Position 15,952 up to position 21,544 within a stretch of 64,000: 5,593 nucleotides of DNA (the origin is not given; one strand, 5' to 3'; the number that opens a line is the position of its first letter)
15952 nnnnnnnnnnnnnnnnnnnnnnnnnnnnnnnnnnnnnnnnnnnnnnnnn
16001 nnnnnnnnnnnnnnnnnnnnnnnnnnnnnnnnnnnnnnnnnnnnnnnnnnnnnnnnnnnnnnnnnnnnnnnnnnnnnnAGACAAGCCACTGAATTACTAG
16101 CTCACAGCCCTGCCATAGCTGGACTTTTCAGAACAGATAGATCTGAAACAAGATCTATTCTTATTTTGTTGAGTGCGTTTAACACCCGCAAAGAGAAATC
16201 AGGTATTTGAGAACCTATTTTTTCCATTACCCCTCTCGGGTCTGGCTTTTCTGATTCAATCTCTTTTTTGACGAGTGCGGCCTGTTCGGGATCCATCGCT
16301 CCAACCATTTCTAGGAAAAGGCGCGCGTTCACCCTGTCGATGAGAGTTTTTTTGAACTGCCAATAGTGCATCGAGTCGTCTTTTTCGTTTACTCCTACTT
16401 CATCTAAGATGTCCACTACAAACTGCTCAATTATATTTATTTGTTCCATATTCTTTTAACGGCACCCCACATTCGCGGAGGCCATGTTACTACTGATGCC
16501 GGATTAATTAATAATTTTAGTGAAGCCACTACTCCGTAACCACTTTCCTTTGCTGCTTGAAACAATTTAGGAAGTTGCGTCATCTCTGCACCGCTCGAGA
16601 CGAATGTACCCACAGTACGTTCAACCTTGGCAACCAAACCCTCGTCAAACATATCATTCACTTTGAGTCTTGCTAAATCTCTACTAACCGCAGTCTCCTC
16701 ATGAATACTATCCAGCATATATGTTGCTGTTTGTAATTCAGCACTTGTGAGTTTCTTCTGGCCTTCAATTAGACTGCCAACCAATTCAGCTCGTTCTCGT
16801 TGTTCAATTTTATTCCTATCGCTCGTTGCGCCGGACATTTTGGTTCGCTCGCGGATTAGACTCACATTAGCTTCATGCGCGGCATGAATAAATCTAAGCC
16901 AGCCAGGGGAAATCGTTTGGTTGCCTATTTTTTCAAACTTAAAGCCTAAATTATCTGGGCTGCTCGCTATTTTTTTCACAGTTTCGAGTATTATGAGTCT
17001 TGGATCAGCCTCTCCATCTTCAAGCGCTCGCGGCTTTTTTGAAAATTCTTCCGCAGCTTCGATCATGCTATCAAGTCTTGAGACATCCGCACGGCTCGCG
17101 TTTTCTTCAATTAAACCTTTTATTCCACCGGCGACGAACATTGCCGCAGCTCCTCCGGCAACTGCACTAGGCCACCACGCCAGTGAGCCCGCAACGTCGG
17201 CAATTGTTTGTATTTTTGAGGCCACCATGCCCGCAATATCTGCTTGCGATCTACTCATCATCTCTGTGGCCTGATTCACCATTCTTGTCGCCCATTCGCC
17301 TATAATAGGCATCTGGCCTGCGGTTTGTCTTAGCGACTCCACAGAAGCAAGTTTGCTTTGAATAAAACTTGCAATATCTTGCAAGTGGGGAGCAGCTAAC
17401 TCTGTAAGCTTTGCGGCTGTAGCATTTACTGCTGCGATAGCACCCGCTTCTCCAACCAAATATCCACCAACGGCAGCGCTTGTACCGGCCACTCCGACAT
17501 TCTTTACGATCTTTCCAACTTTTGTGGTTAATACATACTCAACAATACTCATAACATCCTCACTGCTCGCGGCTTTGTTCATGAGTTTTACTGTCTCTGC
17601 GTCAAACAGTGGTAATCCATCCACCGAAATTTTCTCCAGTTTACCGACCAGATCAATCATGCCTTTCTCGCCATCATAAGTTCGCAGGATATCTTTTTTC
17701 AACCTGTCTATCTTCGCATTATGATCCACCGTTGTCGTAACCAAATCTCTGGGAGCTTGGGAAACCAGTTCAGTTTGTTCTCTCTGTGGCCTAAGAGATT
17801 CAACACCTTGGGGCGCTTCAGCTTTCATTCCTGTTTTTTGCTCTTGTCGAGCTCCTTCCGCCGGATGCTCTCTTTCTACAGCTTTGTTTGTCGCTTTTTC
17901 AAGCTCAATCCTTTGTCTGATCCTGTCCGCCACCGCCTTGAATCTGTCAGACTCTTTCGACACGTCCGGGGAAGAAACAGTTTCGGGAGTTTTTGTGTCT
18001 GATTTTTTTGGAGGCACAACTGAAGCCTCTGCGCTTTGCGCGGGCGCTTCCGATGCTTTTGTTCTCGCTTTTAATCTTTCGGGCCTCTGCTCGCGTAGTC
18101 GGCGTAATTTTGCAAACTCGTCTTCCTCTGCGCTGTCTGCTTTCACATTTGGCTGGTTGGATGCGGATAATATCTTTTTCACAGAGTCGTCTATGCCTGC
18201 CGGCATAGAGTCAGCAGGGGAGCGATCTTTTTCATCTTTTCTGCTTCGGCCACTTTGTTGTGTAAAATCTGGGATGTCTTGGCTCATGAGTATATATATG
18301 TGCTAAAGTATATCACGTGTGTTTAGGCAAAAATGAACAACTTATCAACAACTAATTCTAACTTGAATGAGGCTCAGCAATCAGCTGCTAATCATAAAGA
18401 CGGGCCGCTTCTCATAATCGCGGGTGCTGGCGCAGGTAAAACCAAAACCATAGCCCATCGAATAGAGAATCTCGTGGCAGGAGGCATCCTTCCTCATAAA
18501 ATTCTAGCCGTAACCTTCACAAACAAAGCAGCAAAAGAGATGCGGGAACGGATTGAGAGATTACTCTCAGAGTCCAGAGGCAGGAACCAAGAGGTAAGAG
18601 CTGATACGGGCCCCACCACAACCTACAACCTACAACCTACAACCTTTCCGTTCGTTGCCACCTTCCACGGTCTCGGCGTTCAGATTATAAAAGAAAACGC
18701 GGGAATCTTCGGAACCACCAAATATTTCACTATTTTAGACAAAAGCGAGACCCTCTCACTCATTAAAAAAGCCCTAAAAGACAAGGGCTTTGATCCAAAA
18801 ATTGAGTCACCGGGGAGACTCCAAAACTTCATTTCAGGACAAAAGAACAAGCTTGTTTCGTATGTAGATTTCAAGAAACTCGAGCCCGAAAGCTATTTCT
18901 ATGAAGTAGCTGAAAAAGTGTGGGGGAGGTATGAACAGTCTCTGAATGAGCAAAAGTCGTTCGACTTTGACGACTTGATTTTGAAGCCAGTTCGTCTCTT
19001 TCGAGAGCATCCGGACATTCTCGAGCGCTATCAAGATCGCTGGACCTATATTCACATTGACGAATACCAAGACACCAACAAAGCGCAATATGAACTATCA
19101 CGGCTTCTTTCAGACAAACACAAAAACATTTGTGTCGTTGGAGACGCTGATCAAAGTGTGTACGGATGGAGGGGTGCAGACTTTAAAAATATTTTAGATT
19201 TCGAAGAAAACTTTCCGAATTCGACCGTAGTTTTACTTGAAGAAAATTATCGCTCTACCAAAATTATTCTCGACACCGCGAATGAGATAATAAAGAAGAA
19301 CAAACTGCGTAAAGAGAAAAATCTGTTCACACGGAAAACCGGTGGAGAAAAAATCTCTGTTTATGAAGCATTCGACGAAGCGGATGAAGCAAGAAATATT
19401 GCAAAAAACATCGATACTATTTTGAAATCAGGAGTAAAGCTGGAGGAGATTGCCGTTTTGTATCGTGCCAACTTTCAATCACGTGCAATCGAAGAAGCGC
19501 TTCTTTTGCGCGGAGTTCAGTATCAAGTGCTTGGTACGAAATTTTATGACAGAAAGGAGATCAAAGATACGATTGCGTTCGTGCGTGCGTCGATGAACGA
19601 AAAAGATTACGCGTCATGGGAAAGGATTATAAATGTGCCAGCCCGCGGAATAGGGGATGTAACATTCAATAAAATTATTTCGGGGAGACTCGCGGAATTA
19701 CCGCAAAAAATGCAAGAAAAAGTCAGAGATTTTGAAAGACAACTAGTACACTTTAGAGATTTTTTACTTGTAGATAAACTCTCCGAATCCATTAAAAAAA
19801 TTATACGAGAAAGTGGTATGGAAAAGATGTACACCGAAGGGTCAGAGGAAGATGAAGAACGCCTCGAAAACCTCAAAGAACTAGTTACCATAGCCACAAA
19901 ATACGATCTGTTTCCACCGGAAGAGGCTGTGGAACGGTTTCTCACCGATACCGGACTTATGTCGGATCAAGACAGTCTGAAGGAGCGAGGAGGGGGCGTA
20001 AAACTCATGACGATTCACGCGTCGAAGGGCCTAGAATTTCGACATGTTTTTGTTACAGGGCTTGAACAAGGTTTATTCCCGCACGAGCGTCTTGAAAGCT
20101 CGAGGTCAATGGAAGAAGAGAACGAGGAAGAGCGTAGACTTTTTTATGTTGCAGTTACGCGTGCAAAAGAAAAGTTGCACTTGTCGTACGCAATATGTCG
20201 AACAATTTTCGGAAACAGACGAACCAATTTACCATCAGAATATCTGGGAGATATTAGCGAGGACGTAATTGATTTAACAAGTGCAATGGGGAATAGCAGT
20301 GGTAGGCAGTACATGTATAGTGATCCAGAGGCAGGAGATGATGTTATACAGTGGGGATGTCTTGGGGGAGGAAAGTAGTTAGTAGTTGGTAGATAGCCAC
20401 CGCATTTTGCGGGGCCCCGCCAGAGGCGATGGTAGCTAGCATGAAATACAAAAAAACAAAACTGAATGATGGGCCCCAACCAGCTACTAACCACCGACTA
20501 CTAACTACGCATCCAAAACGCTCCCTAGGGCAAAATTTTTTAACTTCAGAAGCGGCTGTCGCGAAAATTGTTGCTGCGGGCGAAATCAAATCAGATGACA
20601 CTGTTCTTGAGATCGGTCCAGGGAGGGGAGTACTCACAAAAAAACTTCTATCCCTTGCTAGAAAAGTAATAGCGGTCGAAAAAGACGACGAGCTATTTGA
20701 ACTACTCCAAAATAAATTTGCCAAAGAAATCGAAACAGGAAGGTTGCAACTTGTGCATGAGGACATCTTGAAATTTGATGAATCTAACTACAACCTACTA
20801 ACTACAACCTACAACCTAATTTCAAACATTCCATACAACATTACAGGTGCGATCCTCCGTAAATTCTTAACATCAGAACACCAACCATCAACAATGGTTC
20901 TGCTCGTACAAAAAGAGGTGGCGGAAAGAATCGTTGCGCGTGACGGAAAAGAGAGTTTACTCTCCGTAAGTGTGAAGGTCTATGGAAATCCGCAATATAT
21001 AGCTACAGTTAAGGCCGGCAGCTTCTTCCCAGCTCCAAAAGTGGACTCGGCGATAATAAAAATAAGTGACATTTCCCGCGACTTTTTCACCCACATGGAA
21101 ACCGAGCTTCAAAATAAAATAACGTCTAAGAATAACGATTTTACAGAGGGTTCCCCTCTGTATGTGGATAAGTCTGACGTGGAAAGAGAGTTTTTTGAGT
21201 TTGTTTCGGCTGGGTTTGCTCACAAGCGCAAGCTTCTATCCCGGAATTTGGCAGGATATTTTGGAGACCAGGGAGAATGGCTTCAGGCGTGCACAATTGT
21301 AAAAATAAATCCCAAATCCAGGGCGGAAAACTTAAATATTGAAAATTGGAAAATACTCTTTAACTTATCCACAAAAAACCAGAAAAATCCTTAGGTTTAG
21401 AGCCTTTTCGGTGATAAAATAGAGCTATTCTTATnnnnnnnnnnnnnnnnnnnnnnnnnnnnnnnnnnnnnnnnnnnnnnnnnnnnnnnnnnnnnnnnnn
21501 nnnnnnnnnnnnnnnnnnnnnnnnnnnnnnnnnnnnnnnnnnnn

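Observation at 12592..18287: Three tandem 'large glycine-zipper/coiled-coil protein + small acidic ~100-aa paralogue' cassettes next to a VirD4-like coupling ATPase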

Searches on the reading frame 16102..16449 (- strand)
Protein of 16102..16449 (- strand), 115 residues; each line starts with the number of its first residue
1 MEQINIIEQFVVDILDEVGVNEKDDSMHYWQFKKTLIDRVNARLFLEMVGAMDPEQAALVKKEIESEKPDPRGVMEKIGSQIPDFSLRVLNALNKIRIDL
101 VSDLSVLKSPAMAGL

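Call 3: search_protein_families(library=pfam, proteins=[window:16102-16449:-], max_evalue=1)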
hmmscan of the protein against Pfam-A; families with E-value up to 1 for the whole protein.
window:16102-16449:- (115 aa): 2 families
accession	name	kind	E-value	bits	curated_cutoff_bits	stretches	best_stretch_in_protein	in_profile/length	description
PF03118.21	RNA_pol_A_CTD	-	0.023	14.9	23.8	1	84-108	19-43/67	Bacterial RNA polymerase, alpha chain C terminal domain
PF09750.14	DRY_EERY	-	0.19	12.5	25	1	20-67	20-68/133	Alternative splicing regulator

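Call 13: find_homologous_proteins(query=window:16102-16449:-, max_evalue=0.01)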
Query window:16102-16449:- (115 aa): 3 proteins with E <= 0.01 among 15 candidates.
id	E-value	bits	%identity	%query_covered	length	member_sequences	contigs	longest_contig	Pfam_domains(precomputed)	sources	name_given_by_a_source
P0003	1.5e-66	239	100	100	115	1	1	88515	-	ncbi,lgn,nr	ncbi:MAG: hypothetical protein HZA95_03475 [Candidatus Vogelbacteria bacterium]|nr:hypothetical prot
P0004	1.9e-55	203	85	98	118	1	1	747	-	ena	-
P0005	1.7e-53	197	81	98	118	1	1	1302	-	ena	-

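Call 18: find_encoding_contigs(protein=P0005, flank=5000)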
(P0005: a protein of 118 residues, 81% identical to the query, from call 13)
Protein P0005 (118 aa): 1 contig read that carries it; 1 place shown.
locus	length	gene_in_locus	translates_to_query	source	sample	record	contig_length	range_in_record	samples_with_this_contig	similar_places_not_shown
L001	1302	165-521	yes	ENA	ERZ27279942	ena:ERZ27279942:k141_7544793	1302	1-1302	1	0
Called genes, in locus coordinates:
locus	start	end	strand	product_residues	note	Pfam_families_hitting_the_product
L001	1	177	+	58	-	?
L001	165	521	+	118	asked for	-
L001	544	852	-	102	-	PF18908:DUF5663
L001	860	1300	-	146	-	?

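Call 46: search_protein_families(library=ncbifam, proteins=[window:16102-16449:-], max_evalue=0.1)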
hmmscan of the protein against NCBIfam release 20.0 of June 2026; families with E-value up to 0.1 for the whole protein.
window:16102-16449:- (115 aa): 3 families
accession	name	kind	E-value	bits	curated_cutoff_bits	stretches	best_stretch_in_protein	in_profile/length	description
NF053672.1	bindosome_BasE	exception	0.081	11.6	1000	1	2-70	36-105/512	bindosome assembly system ATPase subunit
TIGR02027.1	rpoA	equivalog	0.086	12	227.8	1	46-107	204-265/298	DNA-directed RNA polymerase subunit alpha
NF003519.0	PRK05182.2-5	equivalog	0.092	11.7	277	1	57-108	232-285/320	DNA-directed RNA polymerase subunit alpha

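Call 102: search_protein_families(library=padloc, proteins=[window:16102-16449:-], max_evalue=0.01)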
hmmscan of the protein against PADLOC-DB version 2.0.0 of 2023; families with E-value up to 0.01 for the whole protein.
window:16102-16449:- (115 aa): 0 families

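Call 103: search_protein_families(library=phrogs, proteins=[window:16102-16449:-], max_evalue=0.01)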
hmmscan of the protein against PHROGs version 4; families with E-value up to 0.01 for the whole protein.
window:16102-16449:- (115 aa): 0 families

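Call 115: find_related_loci(query=A7, collection=metagenome_contigs, flank=6000)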
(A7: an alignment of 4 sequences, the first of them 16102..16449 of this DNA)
Query A7 (115 aa) in metagenome_contigs; peptide patterns used: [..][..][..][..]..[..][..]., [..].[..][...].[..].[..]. (x = any residue, [..] = any of these).
600 stretches matched a pattern, but none encodes a relative of the query by tblastn (E <= 1e-3).

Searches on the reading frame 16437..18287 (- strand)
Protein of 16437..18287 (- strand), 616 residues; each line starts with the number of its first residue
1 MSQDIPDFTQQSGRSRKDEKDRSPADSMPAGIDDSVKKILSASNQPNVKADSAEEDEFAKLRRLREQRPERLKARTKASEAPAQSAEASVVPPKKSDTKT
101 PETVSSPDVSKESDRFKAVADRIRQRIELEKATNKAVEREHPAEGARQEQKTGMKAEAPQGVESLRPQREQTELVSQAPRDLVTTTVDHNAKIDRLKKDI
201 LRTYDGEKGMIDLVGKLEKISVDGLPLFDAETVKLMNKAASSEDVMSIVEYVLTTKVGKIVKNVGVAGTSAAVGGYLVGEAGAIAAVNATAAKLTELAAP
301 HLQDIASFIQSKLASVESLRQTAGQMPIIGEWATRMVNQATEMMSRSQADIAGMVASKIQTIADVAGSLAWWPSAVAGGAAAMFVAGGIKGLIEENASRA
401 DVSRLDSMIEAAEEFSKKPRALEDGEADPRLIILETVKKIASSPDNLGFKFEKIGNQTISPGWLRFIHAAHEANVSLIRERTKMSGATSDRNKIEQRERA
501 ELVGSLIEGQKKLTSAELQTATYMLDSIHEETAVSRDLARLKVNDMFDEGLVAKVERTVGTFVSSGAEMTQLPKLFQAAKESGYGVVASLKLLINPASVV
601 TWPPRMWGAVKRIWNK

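Call 3: search_protein_families(library=pfam, proteins=[window:16437-18287:-], max_evalue=1)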
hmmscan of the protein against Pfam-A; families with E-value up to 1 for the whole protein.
window:16437-18287:- (616 aa): 2 families
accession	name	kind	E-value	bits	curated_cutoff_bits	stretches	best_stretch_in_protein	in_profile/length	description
PF00831.28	Ribosomal_L29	-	0.026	14.9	24.5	1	495-542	4-51/57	Ribosomal L29 protein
PF18910.5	DUF5665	-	0.095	13.2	27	1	318-339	34-54/56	Domain of unknown function (DUF5665)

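Call 41: find_homologous_proteins(query=window:16437-18287:-, max_evalue=0.001)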
Query window:16437-18287:- (616 aa): 1 proteins with E <= 0.001 among 8000 candidates.
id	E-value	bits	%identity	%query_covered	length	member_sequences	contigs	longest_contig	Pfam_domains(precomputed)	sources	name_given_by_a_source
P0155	0.0e+0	1251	100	96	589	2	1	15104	-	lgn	-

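Call 46: search_protein_families(library=ncbifam, proteins=[window:16437-18287:-], max_evalue=0.1)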
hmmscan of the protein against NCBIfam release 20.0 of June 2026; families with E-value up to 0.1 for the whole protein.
window:16437-18287:- (616 aa): 0 families

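Call 67: search_solved_structures(query=window:16437-18287:-, max_evalue=1)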
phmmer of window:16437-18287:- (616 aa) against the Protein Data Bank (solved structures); distinct sequences matched with E-value up to 1: 2.
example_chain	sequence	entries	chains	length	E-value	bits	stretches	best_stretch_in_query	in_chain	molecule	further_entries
4eht_A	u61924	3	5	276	0.12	14.6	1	207-333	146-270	Activator of 2-hydroxyisocaproyl-CoA dehydratase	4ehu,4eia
9qt5_Y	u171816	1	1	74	0.31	13.2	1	491-542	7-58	Large ribosomal subunit protein uL29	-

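Call 102: search_protein_families(library=padloc, proteins=[window:16437-18287:-], max_evalue=0.01)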
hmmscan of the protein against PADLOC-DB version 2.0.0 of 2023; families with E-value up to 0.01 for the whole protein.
window:16437-18287:- (616 aa): 0 families

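Call 103: search_protein_families(library=phrogs, proteins=[window:16437-18287:-], max_evalue=0.01)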
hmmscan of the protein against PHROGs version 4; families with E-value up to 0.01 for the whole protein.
window:16437-18287:- (616 aa): 0 families

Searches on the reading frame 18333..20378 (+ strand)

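Call 9: search_protein_families(library=pfam, proteins=[window:18333-20378:+], max_evalue=0.001)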
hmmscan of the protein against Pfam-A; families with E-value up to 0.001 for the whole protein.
window:18333-20378:+ (681 aa): 10 families
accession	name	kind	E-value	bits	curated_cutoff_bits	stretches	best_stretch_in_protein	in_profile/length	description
PF00580.27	UvrD-helicase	-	2.9e-82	276.8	23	1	11-295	1-271/271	UvrD/REP helicase N-terminal domain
PF13361.12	UvrD_C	-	8.4e-70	236.3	25.6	1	301-620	2-348/350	UvrD-like helicase C-terminal domain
PF13245.12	AAA_19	-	1.4e-21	77.5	25.1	1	17-278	3-132/134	AAA domain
PF13538.12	UvrD_C_2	-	9.9e-12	45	27.4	1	558-617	4-51/52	UvrD-like helicase C-terminal domain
PF01443.25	Viral_helicase1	-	8.6e-07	29.4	21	0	552-617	178-226/228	Viral superfamily 1 RNA helicase core domain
PF13604.12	AAA_30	-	9e-07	29.2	27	1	12-75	3-67/191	AAA domain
PF13173.12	AAA_14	-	1.7e-05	25.3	27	0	209-270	34-97/129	AAA domain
PF13087.12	AAA_12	-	2.6e-05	24.3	27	0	296-336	14-54/195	AAA domain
PF13086.12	AAA_11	-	0.00035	20.9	27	1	8-88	3-84/257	AAA domain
PF04851.21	ResIII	-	0.00071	20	22.5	0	19-90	19-90/164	Type III restriction enzyme, res subunit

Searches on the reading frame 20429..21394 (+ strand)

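Call 9: search_protein_families(library=pfam, proteins=[window:20429-21394:+], max_evalue=0.001)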
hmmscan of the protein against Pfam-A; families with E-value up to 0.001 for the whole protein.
window:20429-21394:+ (321 aa): 2 families
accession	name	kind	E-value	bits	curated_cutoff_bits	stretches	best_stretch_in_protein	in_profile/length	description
PF00398.26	RrnaAD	-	1e-51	176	24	1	30-232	5-208/263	Ribosomal RNA adenine dimethylase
PF13649.12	Methyltransf_25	-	5.5e-05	24.2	27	1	59-135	1-78/97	Methyltransferase domain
